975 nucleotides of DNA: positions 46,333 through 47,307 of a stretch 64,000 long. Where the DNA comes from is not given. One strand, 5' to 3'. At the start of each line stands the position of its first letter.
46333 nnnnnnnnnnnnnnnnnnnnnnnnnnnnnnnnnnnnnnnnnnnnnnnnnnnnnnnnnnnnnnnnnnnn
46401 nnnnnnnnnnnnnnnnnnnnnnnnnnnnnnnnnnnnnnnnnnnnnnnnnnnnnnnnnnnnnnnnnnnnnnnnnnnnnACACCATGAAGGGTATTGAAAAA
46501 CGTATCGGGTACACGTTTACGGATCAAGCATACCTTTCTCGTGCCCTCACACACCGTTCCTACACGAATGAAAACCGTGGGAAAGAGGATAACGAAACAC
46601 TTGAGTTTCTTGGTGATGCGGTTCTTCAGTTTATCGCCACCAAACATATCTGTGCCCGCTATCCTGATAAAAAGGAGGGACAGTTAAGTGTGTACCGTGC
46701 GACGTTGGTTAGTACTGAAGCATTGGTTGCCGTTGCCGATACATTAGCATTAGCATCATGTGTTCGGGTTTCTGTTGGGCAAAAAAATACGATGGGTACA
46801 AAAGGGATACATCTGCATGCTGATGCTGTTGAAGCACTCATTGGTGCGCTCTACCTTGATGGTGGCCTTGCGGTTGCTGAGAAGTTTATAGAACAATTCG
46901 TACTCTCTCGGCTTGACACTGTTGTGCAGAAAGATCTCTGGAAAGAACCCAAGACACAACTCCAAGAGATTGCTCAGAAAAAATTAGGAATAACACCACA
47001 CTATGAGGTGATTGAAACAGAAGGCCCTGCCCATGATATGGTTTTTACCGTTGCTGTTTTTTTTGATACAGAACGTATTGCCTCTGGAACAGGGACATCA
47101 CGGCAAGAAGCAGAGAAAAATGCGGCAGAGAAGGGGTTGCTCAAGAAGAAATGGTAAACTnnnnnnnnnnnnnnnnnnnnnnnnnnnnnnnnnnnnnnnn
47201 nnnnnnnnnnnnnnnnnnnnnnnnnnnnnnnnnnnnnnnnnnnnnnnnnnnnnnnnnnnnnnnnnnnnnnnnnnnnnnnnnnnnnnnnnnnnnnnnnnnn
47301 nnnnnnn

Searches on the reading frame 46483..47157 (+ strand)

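Call 43: search_protein_families(library=pfam, proteins=[window:46483-47157:+], max_evalue=0.001)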
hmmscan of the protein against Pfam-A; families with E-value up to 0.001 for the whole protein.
window:46483-47157:+ (224 aa): 4 families
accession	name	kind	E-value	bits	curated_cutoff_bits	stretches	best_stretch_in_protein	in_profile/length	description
PF14622.11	Ribonucleas_3_3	-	2.3e-33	115.5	35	1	14-143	1-127/128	Ribonuclease-III-like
PF00636.31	Ribonuclease_3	-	2.4e-22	80.1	27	1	38-128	1-102/102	Ribonuclease III domain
PF00035.32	dsrm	-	9.6e-19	68.2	23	1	156-221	1-65/66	Double-stranded RNA binding motif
PF22935.1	RM44_endonuclase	-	2.8e-06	27.9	27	1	5-122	10-138/139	Large ribosomal subunit protein mL44, endonuclease domain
